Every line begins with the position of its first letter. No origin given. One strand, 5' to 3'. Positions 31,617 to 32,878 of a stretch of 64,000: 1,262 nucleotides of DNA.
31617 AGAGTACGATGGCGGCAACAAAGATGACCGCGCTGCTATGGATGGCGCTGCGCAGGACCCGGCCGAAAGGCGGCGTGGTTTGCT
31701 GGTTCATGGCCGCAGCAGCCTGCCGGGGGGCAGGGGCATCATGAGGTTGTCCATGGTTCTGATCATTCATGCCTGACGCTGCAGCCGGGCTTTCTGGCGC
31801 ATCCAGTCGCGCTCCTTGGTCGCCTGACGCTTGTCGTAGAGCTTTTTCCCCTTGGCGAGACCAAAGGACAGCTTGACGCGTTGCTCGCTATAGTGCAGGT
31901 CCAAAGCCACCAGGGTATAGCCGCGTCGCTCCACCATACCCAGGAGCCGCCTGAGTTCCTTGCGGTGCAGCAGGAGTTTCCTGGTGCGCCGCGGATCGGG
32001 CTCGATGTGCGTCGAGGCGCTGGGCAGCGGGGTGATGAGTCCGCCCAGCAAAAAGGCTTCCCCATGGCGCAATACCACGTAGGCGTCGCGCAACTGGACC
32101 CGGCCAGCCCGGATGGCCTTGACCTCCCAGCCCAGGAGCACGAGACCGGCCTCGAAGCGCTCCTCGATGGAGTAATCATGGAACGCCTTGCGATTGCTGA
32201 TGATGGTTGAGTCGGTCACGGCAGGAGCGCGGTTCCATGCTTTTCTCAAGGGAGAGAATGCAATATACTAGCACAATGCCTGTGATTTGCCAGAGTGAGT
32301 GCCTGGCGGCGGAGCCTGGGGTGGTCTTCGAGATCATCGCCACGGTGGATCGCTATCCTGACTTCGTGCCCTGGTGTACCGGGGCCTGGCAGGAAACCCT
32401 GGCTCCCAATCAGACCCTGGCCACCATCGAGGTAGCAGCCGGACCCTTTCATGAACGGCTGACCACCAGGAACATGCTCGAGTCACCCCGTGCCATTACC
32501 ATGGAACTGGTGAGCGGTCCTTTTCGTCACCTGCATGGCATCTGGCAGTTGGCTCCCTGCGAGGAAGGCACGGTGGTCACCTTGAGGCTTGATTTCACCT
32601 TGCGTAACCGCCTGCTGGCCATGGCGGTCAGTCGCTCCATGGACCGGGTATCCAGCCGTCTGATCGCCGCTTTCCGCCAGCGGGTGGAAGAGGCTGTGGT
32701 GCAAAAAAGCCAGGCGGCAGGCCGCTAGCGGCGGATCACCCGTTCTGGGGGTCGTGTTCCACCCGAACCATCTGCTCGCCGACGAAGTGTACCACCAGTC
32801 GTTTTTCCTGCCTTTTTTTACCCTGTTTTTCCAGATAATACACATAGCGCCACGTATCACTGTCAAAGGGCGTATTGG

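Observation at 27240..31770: Complete decaprenyl-phospho-arabinose (DPA)-like lipid-linked pentose donor pathway in a proteobacterium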

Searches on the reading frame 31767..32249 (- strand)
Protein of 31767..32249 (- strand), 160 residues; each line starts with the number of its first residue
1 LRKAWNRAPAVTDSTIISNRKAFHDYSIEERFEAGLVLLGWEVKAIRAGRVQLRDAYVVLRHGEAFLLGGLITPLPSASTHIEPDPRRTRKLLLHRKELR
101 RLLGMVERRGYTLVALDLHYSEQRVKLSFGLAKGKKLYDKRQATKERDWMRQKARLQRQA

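Call 4: search_protein_families(library=pfam, proteins=[window:31767-32249:-])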
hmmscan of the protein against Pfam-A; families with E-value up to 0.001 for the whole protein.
window:31767-32249:- (160 aa): 1 family
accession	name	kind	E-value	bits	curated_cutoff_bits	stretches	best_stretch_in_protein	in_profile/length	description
PF01668.23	SmpB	-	2.7e-53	180.2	27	1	16-157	1-141/143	SmpB protein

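Call 5: search_protein_families(library=ncbifam, proteins=[window:31767-32249:-])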
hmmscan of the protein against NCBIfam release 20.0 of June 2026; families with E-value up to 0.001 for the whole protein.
window:31767-32249:- (160 aa): 2 families
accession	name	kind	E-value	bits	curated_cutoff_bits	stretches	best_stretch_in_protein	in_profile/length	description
NF003843.0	PRK05422.1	equivalog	1.2e-58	197.2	130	1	12-158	9-154/156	SsrA-binding protein SmpB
TIGR00086.1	smpB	equivalog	9.3e-49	165.2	119.1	1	16-155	2-141/144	SsrA-binding protein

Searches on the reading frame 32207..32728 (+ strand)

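Call 4: search_protein_families(library=pfam, proteins=[window:32207-32728:+])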
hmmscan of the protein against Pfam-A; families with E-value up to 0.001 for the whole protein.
window:32207-32728:+ (173 aa): 2 families
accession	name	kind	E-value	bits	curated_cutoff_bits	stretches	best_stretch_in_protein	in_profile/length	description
PF03364.25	Polyketide_cyc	-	2.6e-24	86.3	23.4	1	34-157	2-126/126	Polyketide cyclase / dehydrase and lipid transport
PF10604.15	Polyketide_cyc2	-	1.3e-10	42.2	27.4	1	33-159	10-140/142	Polyketide cyclase / dehydrase and lipid transport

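Call 5: search_protein_families(library=ncbifam, proteins=[window:32207-32728:+])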
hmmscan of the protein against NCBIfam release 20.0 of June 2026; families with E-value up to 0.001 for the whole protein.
window:32207-32728:+ (173 aa): 1 family
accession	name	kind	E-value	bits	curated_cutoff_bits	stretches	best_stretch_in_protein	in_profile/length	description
NF007999.1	PRK10724.1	equivalog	4.1e-24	85.4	258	1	24-163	1-141/144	type II toxin-antitoxin system RatA family toxin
